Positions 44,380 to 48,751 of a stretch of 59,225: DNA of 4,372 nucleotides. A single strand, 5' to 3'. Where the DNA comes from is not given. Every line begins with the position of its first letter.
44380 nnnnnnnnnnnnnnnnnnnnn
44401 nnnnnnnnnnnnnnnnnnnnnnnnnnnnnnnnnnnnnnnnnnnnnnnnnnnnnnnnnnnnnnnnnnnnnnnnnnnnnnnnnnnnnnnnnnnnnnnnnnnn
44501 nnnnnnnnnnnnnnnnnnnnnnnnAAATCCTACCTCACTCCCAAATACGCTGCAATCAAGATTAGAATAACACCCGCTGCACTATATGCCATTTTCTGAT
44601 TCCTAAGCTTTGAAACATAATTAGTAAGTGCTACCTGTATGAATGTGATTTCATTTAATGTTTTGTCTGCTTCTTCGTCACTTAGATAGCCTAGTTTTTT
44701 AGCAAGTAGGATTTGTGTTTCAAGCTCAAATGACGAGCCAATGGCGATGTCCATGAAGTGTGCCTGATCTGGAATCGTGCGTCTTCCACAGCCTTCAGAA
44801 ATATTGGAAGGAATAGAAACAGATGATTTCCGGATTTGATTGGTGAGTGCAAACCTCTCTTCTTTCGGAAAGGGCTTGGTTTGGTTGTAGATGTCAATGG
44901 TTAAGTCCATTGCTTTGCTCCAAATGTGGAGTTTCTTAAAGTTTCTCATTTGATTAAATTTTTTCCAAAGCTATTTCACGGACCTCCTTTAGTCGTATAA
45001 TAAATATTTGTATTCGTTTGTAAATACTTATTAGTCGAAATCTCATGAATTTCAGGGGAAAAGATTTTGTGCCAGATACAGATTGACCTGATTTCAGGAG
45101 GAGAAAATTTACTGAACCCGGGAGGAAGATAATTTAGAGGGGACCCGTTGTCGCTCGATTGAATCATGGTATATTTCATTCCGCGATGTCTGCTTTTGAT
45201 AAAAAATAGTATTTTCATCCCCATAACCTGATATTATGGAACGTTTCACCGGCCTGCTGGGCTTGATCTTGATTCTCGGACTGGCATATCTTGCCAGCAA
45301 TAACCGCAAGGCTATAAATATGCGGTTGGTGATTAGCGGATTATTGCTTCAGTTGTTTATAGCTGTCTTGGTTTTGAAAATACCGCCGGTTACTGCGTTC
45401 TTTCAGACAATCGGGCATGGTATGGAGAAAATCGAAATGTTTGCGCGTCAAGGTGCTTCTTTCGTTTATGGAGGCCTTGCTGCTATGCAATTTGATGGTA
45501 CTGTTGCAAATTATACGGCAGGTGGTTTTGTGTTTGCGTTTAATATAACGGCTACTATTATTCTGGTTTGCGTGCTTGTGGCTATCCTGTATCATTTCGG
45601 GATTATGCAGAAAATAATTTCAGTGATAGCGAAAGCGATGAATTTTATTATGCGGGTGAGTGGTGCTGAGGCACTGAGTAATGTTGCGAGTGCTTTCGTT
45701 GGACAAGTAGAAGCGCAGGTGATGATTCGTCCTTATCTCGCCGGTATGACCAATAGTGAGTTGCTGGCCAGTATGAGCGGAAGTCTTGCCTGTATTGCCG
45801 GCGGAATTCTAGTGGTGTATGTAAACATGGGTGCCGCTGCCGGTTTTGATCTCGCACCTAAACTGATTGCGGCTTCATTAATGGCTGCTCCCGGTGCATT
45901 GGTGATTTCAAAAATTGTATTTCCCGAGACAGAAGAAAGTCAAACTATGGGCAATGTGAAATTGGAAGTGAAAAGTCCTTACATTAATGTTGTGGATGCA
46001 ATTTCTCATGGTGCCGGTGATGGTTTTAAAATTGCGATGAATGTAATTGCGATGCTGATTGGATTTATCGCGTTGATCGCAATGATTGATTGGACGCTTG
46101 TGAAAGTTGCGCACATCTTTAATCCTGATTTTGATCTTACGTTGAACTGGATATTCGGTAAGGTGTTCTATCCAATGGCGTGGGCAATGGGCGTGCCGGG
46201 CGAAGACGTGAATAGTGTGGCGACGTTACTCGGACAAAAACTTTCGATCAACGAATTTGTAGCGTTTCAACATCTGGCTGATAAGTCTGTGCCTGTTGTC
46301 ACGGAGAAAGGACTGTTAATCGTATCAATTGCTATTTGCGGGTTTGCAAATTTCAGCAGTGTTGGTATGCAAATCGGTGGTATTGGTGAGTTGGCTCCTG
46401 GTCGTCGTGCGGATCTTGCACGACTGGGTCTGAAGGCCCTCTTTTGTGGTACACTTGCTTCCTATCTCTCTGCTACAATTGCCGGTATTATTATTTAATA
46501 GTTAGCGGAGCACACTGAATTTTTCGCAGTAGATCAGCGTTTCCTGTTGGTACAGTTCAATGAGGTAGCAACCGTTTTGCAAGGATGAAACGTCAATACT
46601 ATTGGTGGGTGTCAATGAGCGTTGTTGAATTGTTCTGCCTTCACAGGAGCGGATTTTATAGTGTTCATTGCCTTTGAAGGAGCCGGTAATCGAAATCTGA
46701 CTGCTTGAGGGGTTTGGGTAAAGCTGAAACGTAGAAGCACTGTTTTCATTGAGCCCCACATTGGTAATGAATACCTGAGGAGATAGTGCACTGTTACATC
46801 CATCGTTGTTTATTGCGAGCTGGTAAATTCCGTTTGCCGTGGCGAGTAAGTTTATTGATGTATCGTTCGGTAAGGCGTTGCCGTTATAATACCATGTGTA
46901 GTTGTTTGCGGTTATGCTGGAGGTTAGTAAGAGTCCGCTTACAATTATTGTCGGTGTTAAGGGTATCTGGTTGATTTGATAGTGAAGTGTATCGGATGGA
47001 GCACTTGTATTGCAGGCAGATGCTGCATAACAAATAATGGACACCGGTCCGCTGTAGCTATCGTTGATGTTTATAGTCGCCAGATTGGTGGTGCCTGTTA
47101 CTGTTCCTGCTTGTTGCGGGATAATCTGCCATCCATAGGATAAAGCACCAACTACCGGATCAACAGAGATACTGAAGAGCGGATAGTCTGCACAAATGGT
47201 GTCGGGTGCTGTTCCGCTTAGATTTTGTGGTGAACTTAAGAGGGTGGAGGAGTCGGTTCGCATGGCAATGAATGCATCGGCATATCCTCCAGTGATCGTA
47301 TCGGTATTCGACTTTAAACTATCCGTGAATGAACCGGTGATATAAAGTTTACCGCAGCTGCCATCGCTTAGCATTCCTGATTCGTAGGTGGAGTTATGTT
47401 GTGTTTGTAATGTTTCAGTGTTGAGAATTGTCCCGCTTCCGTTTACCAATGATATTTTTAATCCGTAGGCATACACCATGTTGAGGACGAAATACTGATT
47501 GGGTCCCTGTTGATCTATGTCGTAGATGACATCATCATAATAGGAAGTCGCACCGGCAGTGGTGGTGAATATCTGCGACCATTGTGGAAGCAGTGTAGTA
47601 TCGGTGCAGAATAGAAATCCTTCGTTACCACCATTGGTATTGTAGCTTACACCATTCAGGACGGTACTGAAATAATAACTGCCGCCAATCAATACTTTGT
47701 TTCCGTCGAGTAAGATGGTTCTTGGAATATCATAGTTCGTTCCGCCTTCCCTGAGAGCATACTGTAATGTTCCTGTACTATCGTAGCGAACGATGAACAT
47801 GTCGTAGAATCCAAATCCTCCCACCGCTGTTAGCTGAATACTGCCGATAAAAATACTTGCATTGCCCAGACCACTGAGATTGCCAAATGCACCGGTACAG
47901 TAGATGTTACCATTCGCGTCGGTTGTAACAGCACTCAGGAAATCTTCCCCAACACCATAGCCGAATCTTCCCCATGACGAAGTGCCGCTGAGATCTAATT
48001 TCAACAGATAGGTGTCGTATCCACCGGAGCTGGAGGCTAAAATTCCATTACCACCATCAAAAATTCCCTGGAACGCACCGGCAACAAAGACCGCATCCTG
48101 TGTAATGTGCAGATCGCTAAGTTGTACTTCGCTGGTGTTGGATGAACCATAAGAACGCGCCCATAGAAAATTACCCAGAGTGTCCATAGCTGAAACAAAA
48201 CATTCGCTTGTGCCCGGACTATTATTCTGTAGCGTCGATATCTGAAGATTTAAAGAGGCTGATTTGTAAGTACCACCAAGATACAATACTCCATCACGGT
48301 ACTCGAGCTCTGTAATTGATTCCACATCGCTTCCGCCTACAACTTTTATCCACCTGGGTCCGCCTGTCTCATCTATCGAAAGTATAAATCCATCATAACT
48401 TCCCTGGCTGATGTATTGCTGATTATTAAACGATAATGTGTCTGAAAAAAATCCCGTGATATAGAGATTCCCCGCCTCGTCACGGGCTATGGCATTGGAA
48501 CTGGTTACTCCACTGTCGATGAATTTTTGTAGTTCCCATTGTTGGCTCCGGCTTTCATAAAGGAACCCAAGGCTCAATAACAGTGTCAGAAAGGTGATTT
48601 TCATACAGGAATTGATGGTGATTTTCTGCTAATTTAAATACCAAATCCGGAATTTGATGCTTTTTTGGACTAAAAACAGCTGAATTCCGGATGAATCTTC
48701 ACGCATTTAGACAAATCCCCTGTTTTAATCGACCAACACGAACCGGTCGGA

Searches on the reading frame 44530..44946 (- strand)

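Call 58: search_protein_families(library=pfam, proteins=[window:44530-44946:-], max_evalue=0.001)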
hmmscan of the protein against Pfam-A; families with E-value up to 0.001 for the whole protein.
window:44530-44946:- (138 aa): 2 families
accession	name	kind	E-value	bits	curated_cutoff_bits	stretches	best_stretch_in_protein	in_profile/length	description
PF05635.17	23S_rRNA_IVP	-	2.8e-36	124.4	33.8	1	4-107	1-104/106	23S rRNA-intervening sequence protein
PF22296.2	bAvd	-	0.0005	21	40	0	11-91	6-84/107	bAvd-like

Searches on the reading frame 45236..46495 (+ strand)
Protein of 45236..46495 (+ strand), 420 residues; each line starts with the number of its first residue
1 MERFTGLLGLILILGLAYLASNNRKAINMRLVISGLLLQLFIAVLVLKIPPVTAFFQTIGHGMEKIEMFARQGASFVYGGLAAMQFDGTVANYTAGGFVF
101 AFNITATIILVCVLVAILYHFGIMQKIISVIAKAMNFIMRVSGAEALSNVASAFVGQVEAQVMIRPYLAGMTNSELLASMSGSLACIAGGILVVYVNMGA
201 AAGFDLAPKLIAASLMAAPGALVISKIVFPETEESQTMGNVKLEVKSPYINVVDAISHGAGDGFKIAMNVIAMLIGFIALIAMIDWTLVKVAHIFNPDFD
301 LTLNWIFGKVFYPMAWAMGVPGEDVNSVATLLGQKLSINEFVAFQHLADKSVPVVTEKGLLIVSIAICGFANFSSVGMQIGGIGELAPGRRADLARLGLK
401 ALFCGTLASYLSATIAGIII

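Call 58: search_protein_families(library=pfam, proteins=[window:45236-46495:+], max_evalue=0.001)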
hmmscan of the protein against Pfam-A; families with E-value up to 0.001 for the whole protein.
window:45236-46495:+ (420 aa): 3 families
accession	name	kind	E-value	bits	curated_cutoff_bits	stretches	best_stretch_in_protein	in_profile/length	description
PF07662.18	Nucleos_tra2_C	-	6.2e-72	242.2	32.3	1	210-417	2-213/213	Na+ dependent nucleoside transporter C-terminus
PF01773.25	Nucleos_tra2_N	-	2.6e-23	82.8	27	1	8-81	1-74/74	Na+ dependent nucleoside transporter N-terminus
PF07670.19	Gate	-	2.9e-10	41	29.6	1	102-200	2-102/104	Nucleoside recognition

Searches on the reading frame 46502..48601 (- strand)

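Call 58: search_protein_families(library=pfam, proteins=[window:46502-48601:-], max_evalue=0.001)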
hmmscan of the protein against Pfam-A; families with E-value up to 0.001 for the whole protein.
window:46502-48601:- (699 aa): 1 family
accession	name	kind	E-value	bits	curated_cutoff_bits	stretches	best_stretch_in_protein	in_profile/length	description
PF18962.6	Por_Secre_tail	-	6.1e-12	46.1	27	1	627-695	1-73/75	Secretion system C-terminal sorting domain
